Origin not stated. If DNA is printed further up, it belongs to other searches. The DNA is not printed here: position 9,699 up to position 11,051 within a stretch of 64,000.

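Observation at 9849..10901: Unannotatable 350-aa ORF carries both bacterial sialyltransferase motifs: candidate legionaminic acid transferase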

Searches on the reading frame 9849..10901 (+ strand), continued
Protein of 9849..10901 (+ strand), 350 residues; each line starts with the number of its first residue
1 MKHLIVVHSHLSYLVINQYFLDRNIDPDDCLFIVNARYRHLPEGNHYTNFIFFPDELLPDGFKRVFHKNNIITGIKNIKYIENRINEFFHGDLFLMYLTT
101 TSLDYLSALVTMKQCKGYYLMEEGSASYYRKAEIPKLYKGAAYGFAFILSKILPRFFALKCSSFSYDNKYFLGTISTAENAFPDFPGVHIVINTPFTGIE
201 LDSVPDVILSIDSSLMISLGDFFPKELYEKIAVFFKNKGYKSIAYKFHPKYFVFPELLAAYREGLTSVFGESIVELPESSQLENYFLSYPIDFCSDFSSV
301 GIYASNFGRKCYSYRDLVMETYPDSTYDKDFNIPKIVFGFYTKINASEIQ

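Call 60: search_protein_families(library=pfam, proteins=[L009:6738-7994:+, L009:7991-8725:+, L009:8756-11281:+, L011:7593-8363:+, L011:8365-9405:+, L011:9409-9891:+, L011:11368-12579:+, L011:5514-7463:+, L011:4205-5383:+, L011:12586-13617:+], max_evalue=0.001)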
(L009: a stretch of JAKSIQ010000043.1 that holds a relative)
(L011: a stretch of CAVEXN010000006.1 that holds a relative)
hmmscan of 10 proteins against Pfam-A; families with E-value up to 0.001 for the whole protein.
L009:6738-7994:+ (418 aa): 4 families
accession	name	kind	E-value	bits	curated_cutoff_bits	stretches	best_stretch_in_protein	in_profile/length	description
PF13692.12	Glyco_trans_1_4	-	2e-27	96.7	27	1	242-378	2-141/142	Glycosyl transferases group 1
PF00534.26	Glycos_transf_1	-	2.7e-26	92.6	26.4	1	228-383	2-162/172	Glycosyl transferases group 1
PF13439.12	Glyco_transf_4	-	4e-08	33.9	28.5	1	95-221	65-169/170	Glycosyltransferase Family 4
PF20706.3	GT4-conflict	-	8.6e-05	22.1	26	1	233-353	190-321/385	Family 4 Glycosyltransferase in conflict systems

L009:7991-8725:+ (244 aa): 2 families
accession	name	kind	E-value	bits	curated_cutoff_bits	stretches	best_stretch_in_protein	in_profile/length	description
PF00535.33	Glycos_transf_2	-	8.3e-23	81.6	23.3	1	4-108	1-108/168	Glycosyl transferase family 2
PF10111.15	Glyco_tranf_2_2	-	4.6e-06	26.8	27.3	1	5-102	2-104/276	Glycosyltransferase like family 2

L009:8756-11281:+ (841 aa): 1 family
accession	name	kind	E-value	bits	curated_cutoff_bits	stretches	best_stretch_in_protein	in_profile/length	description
PF09586.16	YfhO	-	2.1e-09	36.8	28.5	1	738-816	756-835/835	Bacterial membrane protein YfhO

L011:7593-8363:+ (256 aa): 2 families
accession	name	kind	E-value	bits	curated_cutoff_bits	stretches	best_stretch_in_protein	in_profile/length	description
PF02348.25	CTP_transf_3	-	2e-19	70.7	22.6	1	13-226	2-209/217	Cytidylyltransferase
PF12804.13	NTP_transf_3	-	3.8e-05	24.4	27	1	18-167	11-150/160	MobA-like NTP transferase domain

L011:8365-9405:+ (346 aa): 2 families
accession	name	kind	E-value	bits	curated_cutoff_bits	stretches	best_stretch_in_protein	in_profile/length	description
PF03102.20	NeuB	-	1.2e-61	208.7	22.1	1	45-272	11-239/241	NeuB family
PF08666.17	SAF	-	1.6e-07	32.2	21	1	289-346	2-63/63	SAF domain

L011:9409-9891:+ (160 aa): 4 families
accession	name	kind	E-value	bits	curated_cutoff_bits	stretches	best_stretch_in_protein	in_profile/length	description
PF08282.18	Hydrolase_3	-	1.8e-13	51.2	20.9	1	81-148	186-253/255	haloacid dehalogenase-like hydrolase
PF00702.32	Hydrolase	-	2.1e-11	45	26.4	1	45-118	109-191/191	haloacid dehalogenase-like hydrolase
PF13419.12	HAD_2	-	2.2e-06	28.4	23.8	1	46-112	91-166/178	Haloacid dehalogenase-like hydrolase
PF12710.13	HAD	-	0.00011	23.1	27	0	45-115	96-189/189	haloacid dehalogenase-like hydrolase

L011:11368-12579:+ (403 aa): 7 families
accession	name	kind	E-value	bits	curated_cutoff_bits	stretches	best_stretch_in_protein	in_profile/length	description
PF13635.12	DUF4143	-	2.2e-23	83.2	28.1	1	202-361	1-160/160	Domain of unknown function (DUF4143)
PF13173.12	AAA_14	-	7.3e-23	81.4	27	1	27-158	2-128/129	AAA domain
PF00004.35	AAA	-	4.1e-07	30.9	21.2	1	32-106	3-75/131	ATPase family associated with various cellular activities (AAA)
PF05621.17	TniB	-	0.0001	22.3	22.4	0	83-154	114-188/189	Bacterial TniB protein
PF13401.12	AAA_22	-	0.0002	22.1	27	0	27-131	5-126/130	AAA domain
PF01637.24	ATPase_2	-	0.00045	20.5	33.2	1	18-51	11-44/225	ATPase domain predominantly from Archaea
PF13191.12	AAA_16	-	0.00082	20.3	32.6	0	16-53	13-50/167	AAA ATPase domain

L011:5514-7463:+ (649 aa): 5 families
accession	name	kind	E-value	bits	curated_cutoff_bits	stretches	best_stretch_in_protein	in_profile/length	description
PF04326.19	SLFN_AlbA_2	-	1.4e-21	77.6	25.3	1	192-310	1-117/118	Schlafen, AlbA_2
PF13749.12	HATPase_c_4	-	5.3e-14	52.4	26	1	465-528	4-69/89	Putative ATP-dependent DNA helicase recG C-terminal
PF12840.13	HTH_20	-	2.9e-07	30.8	27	1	585-630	2-46/51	Helix-turn-helix domain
PF13412.12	HTH_24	-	6.4e-06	26.1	21.9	1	591-632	7-47/48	Winged helix-turn-helix DNA-binding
PF12802.13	MarR_2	-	6.5e-05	23.5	27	1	591-636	9-54/61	MarR family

L011:4205-5383:+ (392 aa): 1 family
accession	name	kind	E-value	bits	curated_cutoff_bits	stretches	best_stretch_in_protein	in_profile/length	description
PF02661.23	Fic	-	2.8e-12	47.8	24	1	146-251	2-93/93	Fic/DOC family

L011:12586-13617:+ (343 aa): 1 family
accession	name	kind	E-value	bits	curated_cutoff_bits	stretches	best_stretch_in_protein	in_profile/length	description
PF13524.12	Glyco_trans_1_2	-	2.9e-22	79.6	25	1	187-337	1-143/144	Glycosyl transferase-like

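Call 61: search_protein_families(library=pfam, proteins=[L015:3951-5162:+, L015:5339-6550:+, L015:6718-7356:+, L015:7556-8431:+, L015:8428-8835:+, L015:9198-9953:+, L015:11225-12166:+, L015:12184-13089:+, L015:13128-14336:+, L015:14947-15948:+], max_evalue=0.001)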
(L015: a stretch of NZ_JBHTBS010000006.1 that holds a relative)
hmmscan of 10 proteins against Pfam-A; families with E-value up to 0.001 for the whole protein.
L015:3951-5162:+ (403 aa): 7 families
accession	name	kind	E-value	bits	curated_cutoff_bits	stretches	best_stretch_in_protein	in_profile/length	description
PF00534.26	Glycos_transf_1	-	5e-31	108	26.4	1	216-377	14-170/172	Glycosyl transferases group 1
PF13692.12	Glyco_trans_1_4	-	1.1e-26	94.2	27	1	219-363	3-140/142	Glycosyl transferases group 1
PF13439.12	Glyco_transf_4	-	3.3e-14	53.7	28.5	1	20-205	5-169/170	Glycosyltransferase Family 4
PF13579.12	Glyco_trans_4_4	-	2.1e-10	41.6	29.7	1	21-193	5-150/158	Glycosyl transferase 4-like domain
PF13477.12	Glyco_trans_4_2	-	1e-05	26.2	23.4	0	115-159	70-118/139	Glycosyl transferase 4-like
PF20706.3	GT4-conflict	-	2e-05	24.2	26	1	190-339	169-321/385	Family 4 Glycosyltransferase in conflict systems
PF13524.12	Glyco_trans_1_2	-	0.00088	19.7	25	0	273-388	14-137/144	Glycosyl transferase-like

L015:5339-6550:+ (403 aa): 5 families
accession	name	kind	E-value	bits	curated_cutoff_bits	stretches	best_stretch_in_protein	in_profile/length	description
PF00535.33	Glycos_transf_2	-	9.5e-31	107.4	23.3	1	23-148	1-126/168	Glycosyl transferase family 2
PF10111.15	Glyco_tranf_2_2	-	6.9e-15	55.7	27.3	1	23-207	1-202/276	Glycosyltransferase like family 2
PF13641.12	Glyco_tranf_2_3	-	6.5e-11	43.1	27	1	21-212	2-202/230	Glycosyltransferase like family 2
PF13704.12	Glyco_tranf_2_4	-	6.3e-05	23.8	27.5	1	50-120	17-93/98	Glycosyl transferase family 2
PF13632.12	Glyco_trans_2_3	-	0.00019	21.7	27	1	102-217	1-119/198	Glycosyl transferase family group 2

L015:6718-7356:+ (212 aa): 5 families
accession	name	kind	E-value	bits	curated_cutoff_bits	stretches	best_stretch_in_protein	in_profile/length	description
PF13419.12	HAD_2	-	1.4e-26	94.2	23.8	1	4-181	2-177/178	Haloacid dehalogenase-like hydrolase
PF00702.32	Hydrolase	-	3.4e-18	67.2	26.4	1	3-173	4-188/191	haloacid dehalogenase-like hydrolase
PF12710.13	HAD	-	9.4e-10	39.6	27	1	4-169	2-185/189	haloacid dehalogenase-like hydrolase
PF08282.18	Hydrolase_3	-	7.4e-09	36.1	20.9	0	86-133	18-65/255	haloacid dehalogenase-like hydrolase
PF13242.12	Hydrolase_like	-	6e-08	32.9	22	1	144-195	9-61/75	HAD-hyrolase-like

L015:7556-8431:+ (291 aa): 1 family
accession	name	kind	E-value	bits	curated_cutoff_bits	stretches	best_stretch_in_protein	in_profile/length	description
PF00793.26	DAHP_synth_1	-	5.3e-60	203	25.5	1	15-275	9-266/270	DAHP synthetase I family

L015:8428-8835:+ (135 aa): 1 family
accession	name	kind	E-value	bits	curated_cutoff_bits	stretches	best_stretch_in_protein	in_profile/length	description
PF00571.33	CBS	-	1.6e-22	80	24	2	77-133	3-56/57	CBS domain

L015:9198-9953:+ (251 aa): 2 families
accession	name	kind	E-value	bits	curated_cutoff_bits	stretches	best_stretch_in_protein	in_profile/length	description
PF02348.25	CTP_transf_3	-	6.9e-31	108.2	22.6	1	8-195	2-191/217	Cytidylyltransferase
PF12804.13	NTP_transf_3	-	1.2e-08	35.7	27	1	22-135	16-126/160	MobA-like NTP transferase domain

L015:11225-12166:+ (313 aa): 2 families
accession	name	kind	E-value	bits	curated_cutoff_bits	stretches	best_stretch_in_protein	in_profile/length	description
PF00685.33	Sulfotransfer_1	-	3.7e-18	66.3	22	1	130-308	92-251/255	Sulfotransferase domain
PF13469.12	Sulfotransfer_3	-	8.3e-14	52.8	27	1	29-172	4-173/216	Sulfotransferase family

L015:12184-13089:+ (301 aa): 2 families
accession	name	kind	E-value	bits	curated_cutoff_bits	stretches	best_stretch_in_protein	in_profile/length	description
PF13469.12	Sulfotransfer_3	-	5e-14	53.5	27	1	6-203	1-213/216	Sulfotransferase family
PF00685.33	Sulfotransfer_1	-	8.6e-13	48.7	22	1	6-206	2-185/255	Sulfotransferase domain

L015:13128-14336:+ (402 aa): 2 families
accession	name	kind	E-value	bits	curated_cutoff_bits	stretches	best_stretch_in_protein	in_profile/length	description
PF13439.12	Glyco_transf_4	-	1.5e-10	41.8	28.5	1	30-185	17-163/170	Glycosyltransferase Family 4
PF13579.12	Glyco_trans_4_4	-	7.3e-07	30.1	29.7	1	30-176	16-143/158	Glycosyl transferase 4-like domain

L015:14947-15948:+ (333 aa): 3 families
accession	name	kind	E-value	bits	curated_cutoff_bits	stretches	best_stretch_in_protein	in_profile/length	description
PF00535.33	Glycos_transf_2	-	1.9e-38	132.5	23.3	1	5-167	1-166/168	Glycosyl transferase family 2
PF13641.12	Glyco_tranf_2_3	-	1.7e-18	67.9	27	1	4-201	3-208/230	Glycosyltransferase like family 2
PF10111.15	Glyco_tranf_2_2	-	2.2e-13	50.8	27.3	1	5-101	1-104/276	Glycosyltransferase like family 2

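Call 77: find_encoding_contigs(protein=P0037, flank=8000, max_places=2)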
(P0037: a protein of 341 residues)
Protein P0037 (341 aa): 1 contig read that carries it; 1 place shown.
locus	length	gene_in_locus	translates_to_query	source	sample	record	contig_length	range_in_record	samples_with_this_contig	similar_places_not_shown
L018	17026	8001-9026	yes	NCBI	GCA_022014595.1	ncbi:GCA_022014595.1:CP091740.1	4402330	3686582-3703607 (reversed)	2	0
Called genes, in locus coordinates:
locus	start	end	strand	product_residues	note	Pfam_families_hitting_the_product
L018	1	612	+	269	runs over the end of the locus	-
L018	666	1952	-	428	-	PF00083:Sugar_tr, PF07690:MFS_1, PF13347:MFS_2 (weak), PF07690:MFS_1, PF13347:MFS_2 (weak)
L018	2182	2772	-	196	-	PF13022:HTH_Tnp_1_2 (faint), PF00440:TetR_N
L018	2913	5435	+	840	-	PF13620:CarboxypepD_reg, PF13715:CarbopepD_reg_2, PF00593:TonB_dep_Rec_b-barrel, PF14905:OMP_b-brl_3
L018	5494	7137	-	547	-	PF00496:SBP_bac_5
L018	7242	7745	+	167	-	-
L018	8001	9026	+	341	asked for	-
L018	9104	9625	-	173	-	PF02525:Flavodoxin_2, PF03358:FMN_red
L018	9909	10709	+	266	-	PF01656:CbiA, PF02374:ArsA_ATPase (faint), PF06564:CBP_BcsQ (weak), PF09140:MipZ (faint), PF10609:ParA (weak), PF13614:AAA_31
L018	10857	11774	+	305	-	PF02195:ParB_N, PF17762:HTH_ParB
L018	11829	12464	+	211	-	PF18935:DUF5683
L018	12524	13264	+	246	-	PF01113:DapB_N, PF05173:DapB_C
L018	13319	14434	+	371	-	PF10502:Peptidase_S26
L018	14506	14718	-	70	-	-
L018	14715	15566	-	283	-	PF00581:Rhodanese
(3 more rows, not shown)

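Call 78: find_encoding_contigs(protein=P0160, flank=8000, max_places=2)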
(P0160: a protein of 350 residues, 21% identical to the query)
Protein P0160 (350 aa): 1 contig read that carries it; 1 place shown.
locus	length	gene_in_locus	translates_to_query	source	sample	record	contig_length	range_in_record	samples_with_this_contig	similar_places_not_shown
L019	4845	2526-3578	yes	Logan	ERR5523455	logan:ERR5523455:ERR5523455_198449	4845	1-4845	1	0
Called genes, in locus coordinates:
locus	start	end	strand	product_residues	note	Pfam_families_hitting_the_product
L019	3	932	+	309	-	?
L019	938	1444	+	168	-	PF13302:Acetyltransf_3, PF00583:Acetyltransf_1 (weak)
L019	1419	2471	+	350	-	PF03102:NeuB, PF08666:SAF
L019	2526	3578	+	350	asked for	-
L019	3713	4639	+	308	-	PF00535:Glycos_transf_2, PF13641:Glyco_tranf_2_3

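Call 79: find_encoding_contigs(protein=P0007, flank=10000, max_places=2)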
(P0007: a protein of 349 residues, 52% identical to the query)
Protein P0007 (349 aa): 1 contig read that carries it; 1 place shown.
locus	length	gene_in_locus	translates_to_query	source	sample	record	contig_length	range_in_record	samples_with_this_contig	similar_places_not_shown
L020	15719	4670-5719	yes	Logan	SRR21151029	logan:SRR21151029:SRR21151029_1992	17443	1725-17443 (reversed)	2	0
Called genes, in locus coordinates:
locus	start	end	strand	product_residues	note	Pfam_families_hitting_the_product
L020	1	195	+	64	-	?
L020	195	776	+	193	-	PF17836:PglD_N, PF25084:LbH_EIF2B (weak), PF25087:GMPPB_C (faint), PF00132:Hexapep (weak)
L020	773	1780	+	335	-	PF03102:NeuB, PF08666:SAF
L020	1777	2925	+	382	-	PF02350:Epimerase_2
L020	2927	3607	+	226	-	PF02348:CTP_transf_3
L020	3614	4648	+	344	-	PF00571:CBS (faint), PF00483:NTP_transferase, PF12804:NTP_transf_3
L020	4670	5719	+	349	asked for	-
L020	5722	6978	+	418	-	PF13439:Glyco_transf_4 (weak), PF00534:Glycos_transf_1, PF13692:Glyco_trans_1_4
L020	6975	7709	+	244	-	PF00535:Glycos_transf_2, PF10111:Glyco_tranf_2_2 (weak)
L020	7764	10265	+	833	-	PF09586:YfhO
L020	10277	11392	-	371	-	PF04607:RelA_SpoT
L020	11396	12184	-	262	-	PF13350:Y_phosphatase3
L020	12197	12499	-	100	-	PF01740:STAS, PF13466:STAS_2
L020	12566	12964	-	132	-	PF13581:HATPase_c_2, PF02518:HATPase_c (weak)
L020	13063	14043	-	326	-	PF00535:Glycos_transf_2, PF10111:Glyco_tranf_2_2, PF13506:Glyco_transf_21 (weak), PF13641:Glyco_tranf_2_3, PF13632:Glyco_trans_2_3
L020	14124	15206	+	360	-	PF00892:EamA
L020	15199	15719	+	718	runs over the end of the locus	PF03571:Peptidase_M49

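Call 84: list_cluster_members(proteins=[window:9849-10898:+, P0037, P0059, P0047, P0012, P0015, P0030, P0040, P0033, P0112])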
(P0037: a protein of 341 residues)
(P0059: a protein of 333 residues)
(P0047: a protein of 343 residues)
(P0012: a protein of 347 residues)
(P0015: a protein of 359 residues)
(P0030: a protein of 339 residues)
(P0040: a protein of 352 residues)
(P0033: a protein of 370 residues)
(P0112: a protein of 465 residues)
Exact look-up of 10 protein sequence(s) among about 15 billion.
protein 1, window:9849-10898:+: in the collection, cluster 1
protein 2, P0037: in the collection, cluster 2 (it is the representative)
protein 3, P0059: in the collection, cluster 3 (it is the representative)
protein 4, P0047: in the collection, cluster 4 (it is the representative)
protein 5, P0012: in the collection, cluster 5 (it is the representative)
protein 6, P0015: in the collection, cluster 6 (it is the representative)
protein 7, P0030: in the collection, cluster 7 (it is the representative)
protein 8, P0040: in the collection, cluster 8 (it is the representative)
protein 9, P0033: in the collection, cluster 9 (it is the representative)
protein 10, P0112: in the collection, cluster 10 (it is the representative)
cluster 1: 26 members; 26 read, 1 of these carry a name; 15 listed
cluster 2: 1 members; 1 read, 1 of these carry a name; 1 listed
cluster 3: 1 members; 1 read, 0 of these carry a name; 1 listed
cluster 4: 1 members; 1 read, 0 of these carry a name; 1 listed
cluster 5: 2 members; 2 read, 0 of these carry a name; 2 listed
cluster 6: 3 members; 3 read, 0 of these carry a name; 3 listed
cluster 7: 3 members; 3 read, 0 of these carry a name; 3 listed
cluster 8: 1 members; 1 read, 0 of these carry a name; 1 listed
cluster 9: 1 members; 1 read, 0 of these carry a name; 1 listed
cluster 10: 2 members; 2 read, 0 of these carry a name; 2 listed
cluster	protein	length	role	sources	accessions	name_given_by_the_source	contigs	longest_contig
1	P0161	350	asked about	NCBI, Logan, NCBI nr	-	-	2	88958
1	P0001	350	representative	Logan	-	-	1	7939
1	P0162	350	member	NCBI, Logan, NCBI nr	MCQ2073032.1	MAG: hypothetical protein MJY96_07910 [Bacteroidaceae bacterium] | hypothetical protein [Bacteroidaceae bacterium]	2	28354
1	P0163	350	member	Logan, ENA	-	-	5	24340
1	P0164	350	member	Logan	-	-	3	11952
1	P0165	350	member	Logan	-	-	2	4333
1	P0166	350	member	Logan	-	-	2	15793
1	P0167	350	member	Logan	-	-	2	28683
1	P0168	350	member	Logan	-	-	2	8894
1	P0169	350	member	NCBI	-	-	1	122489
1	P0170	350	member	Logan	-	-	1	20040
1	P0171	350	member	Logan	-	-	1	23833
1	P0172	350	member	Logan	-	-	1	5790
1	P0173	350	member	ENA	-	-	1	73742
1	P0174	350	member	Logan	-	-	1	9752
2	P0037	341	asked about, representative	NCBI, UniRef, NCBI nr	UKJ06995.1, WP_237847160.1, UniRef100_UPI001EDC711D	alpha-2,8-polysialyltransferase family protein [Solitalea lacus] | alpha-2,8-polysialyltransferase family protein n=1 Tax=Solitalea lacus TaxID=2911172 ...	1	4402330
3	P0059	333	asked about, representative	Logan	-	-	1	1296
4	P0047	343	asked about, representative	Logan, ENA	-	-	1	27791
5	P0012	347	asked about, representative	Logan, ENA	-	-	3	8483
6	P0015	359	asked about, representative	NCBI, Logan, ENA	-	-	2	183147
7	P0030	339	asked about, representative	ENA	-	-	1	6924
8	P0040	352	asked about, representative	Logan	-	-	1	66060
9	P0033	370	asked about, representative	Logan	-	-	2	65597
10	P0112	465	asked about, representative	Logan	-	-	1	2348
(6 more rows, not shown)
